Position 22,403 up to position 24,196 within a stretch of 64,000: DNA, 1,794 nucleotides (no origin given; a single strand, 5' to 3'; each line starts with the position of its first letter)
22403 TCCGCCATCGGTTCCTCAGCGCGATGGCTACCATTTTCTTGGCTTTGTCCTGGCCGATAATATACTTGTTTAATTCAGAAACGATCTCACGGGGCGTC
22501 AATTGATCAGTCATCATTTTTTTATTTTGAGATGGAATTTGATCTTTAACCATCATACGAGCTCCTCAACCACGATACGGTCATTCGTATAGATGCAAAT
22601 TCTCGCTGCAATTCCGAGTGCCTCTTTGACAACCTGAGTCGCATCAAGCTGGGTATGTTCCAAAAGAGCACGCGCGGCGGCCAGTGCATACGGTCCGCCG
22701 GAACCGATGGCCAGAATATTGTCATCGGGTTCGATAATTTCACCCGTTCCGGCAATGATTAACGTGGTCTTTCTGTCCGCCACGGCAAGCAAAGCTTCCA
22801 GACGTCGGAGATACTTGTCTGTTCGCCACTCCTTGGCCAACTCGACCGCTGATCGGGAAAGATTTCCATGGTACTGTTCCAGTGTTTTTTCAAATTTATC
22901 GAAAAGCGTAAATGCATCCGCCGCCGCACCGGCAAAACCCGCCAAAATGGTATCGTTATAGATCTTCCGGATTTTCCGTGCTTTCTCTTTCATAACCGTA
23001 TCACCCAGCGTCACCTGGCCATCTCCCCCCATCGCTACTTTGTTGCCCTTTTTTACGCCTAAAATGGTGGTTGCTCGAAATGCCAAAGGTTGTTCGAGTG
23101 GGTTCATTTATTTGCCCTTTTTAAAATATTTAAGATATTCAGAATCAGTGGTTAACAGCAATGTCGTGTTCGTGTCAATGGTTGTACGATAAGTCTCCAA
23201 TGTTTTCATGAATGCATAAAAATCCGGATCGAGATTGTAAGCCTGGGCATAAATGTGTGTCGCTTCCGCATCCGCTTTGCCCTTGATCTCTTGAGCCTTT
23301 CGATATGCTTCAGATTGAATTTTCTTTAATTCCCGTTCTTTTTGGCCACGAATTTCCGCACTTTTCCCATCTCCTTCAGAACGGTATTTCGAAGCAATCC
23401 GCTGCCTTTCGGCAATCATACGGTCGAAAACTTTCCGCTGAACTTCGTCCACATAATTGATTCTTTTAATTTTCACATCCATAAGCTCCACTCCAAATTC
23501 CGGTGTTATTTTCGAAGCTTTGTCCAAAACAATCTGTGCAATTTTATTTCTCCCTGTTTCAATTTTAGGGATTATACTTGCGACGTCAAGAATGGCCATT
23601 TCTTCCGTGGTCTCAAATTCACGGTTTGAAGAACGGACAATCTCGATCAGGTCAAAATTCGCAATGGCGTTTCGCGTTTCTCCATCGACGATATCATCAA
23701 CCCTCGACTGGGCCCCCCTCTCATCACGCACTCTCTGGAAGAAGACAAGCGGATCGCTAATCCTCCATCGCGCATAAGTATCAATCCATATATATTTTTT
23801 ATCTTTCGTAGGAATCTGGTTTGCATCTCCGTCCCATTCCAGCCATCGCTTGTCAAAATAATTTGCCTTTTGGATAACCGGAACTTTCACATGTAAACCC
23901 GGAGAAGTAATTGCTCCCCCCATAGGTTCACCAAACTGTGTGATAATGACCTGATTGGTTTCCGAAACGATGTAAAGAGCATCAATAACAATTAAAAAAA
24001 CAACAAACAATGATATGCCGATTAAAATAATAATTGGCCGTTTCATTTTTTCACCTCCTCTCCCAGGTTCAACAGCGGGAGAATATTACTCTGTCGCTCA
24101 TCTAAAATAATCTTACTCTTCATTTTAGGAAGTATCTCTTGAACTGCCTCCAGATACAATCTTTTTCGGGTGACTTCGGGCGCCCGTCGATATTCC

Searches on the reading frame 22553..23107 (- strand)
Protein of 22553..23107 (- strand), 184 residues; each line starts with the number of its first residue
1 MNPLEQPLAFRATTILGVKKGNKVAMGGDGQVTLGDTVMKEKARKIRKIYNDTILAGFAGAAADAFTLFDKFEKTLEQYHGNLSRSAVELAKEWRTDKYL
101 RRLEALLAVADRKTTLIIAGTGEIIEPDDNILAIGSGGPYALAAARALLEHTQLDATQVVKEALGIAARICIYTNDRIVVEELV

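Call 62: search_protein_families(library=pfam, proteins=[window:22553-23107:-], max_evalue=0.00001)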
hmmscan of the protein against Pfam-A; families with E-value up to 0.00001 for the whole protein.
window:22553-23107:- (184 aa): 1 family
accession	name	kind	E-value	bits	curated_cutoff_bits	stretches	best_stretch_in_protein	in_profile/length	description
PF00227.31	Proteasome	-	1.6e-28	100.1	22.4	1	11-181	3-187/189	Proteasome subunit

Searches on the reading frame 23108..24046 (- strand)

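Call 62: search_protein_families(library=pfam, proteins=[window:23108-24046:-], max_evalue=0.00001)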
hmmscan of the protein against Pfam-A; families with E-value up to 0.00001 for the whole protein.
window:23108-24046:- (312 aa): 1 family
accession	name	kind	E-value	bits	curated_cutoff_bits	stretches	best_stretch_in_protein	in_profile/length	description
PF01145.31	Band_7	-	2e-29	103.3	23.6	1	26-226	2-175/176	SPFH domain / Band 7 family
